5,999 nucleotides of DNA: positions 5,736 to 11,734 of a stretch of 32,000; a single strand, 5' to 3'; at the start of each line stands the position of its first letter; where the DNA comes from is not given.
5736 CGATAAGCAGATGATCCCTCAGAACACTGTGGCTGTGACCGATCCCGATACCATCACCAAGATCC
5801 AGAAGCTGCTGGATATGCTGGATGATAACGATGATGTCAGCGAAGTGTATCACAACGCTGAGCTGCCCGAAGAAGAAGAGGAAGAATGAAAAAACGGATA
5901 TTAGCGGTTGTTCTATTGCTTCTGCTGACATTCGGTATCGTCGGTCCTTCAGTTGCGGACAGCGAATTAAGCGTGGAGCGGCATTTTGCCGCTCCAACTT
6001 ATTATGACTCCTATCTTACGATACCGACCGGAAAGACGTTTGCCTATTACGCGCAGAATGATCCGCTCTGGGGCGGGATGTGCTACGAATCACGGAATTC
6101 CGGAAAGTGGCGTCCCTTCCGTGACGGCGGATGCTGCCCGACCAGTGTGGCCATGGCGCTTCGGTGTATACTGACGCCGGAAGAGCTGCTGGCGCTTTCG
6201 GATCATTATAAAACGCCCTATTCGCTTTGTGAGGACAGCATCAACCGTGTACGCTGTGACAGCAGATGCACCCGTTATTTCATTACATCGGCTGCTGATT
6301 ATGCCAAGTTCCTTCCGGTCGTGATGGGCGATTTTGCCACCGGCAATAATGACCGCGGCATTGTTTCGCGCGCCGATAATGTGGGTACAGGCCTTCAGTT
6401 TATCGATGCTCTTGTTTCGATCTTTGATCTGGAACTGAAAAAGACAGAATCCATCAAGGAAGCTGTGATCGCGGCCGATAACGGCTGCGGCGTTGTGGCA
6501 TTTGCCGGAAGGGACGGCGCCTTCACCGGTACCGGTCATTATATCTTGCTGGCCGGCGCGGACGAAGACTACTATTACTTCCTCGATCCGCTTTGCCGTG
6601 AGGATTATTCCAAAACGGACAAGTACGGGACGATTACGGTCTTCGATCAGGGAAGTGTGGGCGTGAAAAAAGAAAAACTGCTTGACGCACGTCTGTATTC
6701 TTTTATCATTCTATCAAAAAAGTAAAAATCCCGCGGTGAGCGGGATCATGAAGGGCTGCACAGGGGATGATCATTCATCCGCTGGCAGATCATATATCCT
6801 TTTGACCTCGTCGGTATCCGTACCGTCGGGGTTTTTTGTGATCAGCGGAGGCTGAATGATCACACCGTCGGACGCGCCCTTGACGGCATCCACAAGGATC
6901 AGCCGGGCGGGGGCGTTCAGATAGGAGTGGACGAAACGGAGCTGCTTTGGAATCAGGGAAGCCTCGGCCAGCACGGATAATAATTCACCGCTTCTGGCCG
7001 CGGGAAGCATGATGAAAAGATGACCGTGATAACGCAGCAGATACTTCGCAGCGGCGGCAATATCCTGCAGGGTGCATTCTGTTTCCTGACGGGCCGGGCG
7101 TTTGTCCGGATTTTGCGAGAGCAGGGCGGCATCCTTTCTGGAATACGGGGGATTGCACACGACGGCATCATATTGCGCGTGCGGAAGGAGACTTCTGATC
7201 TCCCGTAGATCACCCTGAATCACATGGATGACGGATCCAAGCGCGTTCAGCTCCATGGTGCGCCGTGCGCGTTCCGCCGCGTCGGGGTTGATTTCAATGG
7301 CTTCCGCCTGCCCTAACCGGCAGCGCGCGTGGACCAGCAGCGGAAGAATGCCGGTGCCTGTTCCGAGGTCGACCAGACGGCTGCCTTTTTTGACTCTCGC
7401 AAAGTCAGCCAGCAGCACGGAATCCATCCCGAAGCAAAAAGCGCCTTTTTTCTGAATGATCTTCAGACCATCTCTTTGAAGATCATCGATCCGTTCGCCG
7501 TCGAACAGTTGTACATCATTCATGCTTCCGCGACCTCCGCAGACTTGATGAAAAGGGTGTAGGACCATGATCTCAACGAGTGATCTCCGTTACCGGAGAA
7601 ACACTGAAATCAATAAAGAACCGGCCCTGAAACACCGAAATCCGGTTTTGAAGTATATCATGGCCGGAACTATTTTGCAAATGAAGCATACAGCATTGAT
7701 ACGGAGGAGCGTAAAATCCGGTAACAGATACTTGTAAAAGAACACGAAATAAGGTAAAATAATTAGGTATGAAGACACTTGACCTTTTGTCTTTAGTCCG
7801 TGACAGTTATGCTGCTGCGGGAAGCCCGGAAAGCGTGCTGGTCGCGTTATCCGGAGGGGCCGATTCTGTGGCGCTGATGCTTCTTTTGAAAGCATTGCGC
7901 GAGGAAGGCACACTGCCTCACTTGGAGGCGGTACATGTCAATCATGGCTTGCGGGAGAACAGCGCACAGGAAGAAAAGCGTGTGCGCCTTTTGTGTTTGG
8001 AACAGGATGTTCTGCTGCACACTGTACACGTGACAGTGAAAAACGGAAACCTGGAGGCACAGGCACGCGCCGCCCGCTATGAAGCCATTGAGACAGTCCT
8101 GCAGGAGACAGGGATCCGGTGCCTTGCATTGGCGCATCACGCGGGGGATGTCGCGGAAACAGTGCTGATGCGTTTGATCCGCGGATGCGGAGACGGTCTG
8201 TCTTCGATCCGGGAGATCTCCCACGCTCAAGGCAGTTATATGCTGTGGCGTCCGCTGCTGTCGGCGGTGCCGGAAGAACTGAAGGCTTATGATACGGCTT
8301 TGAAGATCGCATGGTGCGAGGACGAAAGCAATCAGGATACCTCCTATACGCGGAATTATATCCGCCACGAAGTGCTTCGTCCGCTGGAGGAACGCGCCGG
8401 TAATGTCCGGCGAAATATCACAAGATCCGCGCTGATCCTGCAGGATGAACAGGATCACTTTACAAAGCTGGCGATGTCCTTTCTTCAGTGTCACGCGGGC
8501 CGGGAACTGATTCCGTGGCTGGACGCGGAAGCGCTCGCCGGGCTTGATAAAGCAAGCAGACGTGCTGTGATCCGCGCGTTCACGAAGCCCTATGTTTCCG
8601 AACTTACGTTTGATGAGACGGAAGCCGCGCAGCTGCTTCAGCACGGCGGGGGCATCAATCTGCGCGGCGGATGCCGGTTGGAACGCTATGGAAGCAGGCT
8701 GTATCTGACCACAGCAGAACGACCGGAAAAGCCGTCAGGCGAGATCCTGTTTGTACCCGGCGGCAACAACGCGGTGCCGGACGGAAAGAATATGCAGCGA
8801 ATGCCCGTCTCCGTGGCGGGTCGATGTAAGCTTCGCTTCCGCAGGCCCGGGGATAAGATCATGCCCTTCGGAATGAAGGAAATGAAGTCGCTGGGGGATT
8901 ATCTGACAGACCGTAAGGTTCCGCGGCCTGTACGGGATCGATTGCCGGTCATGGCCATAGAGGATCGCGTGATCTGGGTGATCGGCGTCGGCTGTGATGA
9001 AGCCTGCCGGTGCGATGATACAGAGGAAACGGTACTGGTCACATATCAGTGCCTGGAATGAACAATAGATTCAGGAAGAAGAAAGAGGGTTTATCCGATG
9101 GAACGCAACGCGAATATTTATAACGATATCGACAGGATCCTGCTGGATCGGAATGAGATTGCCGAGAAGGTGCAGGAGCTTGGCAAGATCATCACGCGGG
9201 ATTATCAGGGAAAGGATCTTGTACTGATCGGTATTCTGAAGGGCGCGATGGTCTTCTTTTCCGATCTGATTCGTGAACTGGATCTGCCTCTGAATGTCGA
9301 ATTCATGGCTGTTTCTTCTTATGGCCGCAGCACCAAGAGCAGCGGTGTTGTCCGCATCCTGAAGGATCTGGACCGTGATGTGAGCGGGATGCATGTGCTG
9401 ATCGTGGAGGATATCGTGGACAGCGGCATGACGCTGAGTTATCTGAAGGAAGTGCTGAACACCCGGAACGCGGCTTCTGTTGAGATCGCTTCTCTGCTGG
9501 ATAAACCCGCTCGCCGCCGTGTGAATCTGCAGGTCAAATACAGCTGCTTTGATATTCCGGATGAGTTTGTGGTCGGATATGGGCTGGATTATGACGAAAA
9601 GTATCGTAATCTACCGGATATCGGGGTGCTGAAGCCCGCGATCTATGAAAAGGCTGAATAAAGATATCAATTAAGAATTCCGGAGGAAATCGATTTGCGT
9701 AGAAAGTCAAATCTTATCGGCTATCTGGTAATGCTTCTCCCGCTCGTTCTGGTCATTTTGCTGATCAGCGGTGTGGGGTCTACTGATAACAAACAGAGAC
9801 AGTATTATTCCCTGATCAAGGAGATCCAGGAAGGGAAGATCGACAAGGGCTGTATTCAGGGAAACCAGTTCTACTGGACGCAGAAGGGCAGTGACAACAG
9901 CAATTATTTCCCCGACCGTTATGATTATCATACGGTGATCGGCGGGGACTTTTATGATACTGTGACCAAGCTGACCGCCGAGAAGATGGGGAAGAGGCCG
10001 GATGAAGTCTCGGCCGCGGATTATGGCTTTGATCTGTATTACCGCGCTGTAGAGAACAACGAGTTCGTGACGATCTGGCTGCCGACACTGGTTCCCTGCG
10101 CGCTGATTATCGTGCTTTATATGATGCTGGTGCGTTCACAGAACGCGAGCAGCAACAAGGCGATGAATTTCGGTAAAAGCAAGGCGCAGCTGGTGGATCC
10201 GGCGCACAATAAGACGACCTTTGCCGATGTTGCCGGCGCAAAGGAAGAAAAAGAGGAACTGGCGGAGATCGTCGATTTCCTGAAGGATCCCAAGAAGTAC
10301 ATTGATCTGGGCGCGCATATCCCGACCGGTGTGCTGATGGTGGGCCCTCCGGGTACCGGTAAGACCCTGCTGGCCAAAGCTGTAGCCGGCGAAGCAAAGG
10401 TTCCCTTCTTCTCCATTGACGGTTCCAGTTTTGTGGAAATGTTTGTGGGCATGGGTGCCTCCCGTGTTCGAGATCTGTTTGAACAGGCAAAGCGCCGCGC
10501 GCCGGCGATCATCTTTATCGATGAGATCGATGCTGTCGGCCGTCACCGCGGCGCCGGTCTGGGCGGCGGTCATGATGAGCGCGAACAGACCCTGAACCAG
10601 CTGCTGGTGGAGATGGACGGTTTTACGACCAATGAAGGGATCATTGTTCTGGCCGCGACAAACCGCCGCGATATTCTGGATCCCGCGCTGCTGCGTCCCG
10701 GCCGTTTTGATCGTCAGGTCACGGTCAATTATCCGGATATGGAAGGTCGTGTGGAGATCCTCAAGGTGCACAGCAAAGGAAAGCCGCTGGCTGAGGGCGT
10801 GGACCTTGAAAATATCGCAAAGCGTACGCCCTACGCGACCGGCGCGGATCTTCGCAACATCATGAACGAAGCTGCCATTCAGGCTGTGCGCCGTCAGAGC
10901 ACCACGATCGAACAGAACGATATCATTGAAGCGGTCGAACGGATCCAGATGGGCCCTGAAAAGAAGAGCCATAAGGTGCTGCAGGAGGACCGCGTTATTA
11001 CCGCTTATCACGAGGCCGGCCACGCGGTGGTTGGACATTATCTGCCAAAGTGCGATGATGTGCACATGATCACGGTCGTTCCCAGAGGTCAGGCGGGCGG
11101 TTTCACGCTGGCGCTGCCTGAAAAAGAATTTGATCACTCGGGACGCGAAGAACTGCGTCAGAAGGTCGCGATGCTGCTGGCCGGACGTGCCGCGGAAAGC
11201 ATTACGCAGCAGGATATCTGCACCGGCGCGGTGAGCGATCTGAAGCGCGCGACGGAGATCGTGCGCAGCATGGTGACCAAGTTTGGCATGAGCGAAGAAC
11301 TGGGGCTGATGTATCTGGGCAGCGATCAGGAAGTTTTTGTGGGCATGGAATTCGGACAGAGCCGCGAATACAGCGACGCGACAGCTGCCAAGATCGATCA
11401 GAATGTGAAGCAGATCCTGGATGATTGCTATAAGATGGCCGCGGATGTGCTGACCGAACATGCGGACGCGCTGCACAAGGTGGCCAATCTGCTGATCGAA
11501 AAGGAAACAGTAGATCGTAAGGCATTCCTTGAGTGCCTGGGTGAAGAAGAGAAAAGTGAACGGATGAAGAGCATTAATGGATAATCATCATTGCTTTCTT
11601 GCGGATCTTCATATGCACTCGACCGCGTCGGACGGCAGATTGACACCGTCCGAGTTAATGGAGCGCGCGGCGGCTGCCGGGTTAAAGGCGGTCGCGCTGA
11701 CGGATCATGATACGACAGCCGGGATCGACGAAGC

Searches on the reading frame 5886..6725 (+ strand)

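Call 43: search_protein_families(library=pfam, proteins=[window:5886-6725:+], max_evalue=0.00001)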
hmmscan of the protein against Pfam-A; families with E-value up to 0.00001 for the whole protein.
window:5886-6725:+ (279 aa): 1 family
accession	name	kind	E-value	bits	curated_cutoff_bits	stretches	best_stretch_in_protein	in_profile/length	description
PF13529.12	Peptidase_C39_2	-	8.6e-07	30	24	0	52-235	3-142/143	Peptidase_C39 like family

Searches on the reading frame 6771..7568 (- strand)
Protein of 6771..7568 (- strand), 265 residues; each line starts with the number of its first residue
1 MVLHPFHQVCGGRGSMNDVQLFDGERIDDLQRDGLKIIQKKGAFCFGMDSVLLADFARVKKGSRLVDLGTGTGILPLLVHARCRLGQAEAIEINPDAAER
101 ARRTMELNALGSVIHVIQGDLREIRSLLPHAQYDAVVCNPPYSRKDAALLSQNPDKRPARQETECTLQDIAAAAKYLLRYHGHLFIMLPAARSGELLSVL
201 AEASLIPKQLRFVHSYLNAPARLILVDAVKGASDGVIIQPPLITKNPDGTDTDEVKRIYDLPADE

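Call 43: search_protein_families(library=pfam, proteins=[window:6771-7568:-], max_evalue=0.00001)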
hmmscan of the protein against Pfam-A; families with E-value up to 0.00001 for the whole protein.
window:6771-7568:- (265 aa): 4 families
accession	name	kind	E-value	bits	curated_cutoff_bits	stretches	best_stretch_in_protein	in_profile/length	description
PF05175.20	MTS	-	8.4e-14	52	23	1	50-147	20-113/170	Methyltransferase small domain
PF02475.24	TRM5-TYW2_MTfase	-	1.2e-08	35.6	28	1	58-143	33-115/164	TRM5/TYW2 methyltransferase domain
PF13649.12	Methyltransf_25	-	5e-07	30.8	27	1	66-139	2-71/97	Methyltransferase domain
PF13847.12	Methyltransf_31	-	1.9e-06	28.1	27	1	60-178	2-95/145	Methyltransferase domain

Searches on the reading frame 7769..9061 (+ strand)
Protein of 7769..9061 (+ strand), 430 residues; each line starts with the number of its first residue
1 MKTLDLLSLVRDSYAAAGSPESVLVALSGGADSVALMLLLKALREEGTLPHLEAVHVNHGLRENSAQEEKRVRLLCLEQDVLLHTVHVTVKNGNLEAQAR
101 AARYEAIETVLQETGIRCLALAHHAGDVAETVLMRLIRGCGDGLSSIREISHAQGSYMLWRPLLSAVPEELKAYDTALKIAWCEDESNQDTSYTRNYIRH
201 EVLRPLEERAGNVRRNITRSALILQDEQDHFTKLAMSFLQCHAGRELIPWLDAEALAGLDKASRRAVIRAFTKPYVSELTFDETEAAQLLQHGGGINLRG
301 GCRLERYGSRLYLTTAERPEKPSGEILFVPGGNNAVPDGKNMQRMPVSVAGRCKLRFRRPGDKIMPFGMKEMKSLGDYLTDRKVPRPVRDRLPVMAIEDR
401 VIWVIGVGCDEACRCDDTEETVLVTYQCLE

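Call 43: search_protein_families(library=pfam, proteins=[window:7769-9061:+], max_evalue=0.00001)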
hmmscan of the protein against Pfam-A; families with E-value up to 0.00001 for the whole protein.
window:7769-9061:+ (430 aa): 2 families
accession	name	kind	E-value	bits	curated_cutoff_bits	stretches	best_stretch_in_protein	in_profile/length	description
PF01171.26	ATP_bind_3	-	2.9e-51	174.2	27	1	23-201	2-182/182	PP-loop family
PF11734.13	TilS_C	-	5.2e-14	51.8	22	1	354-421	2-69/74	TilS substrate C-terminal domain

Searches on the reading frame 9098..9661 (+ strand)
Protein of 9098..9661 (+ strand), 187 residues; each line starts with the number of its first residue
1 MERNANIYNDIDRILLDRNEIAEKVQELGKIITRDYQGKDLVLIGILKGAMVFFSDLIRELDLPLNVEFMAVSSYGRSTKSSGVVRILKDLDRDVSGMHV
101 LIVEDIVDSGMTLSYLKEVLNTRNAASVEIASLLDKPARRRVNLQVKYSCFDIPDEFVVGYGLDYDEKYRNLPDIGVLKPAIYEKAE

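Call 43: search_protein_families(library=pfam, proteins=[window:9098-9661:+], max_evalue=0.00001)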
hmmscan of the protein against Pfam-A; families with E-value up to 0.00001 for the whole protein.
window:9098-9661:+ (187 aa): 1 family
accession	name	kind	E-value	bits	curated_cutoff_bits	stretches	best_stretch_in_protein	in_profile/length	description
PF00156.33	Pribosyltran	-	2e-31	108.9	26.3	1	15-165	5-157/158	Phosphoribosyl transferase domain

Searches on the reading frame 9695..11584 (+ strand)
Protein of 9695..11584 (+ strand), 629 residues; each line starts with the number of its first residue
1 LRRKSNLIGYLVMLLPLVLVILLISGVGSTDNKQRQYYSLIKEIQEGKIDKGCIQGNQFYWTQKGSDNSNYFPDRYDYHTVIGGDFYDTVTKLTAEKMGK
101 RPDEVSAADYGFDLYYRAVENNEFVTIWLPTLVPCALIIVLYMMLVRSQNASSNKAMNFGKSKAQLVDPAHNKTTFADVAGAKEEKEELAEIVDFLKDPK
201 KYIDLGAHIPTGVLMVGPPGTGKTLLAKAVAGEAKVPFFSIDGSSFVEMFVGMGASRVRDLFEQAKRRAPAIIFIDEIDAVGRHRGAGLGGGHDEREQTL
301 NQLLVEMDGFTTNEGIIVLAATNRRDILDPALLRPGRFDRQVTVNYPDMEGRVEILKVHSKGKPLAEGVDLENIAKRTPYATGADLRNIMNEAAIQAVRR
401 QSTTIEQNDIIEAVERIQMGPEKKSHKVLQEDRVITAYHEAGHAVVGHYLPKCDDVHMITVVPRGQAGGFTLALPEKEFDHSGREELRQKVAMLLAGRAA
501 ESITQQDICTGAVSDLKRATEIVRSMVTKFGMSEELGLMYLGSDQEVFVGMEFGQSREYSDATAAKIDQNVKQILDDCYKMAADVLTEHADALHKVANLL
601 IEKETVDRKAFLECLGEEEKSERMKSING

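Call 43: search_protein_families(library=pfam, proteins=[window:9695-11584:+], max_evalue=0.00001)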
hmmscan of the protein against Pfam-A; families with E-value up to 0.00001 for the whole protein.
window:9695-11584:+ (629 aa): 3 families
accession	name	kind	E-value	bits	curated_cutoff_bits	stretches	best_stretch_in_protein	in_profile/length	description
PF01434.24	Peptidase_M41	-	5.5e-63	212.7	29.9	1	430-611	5-188/191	Peptidase family M41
PF00004.35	AAA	-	6.2e-45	153.3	21.2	1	213-345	1-130/131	ATPase family associated with various cellular activities (AAA)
PF17862.7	AAA_lid_3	-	1.8e-13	50.2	27.2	1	369-411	2-44/45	AAA+ lid domain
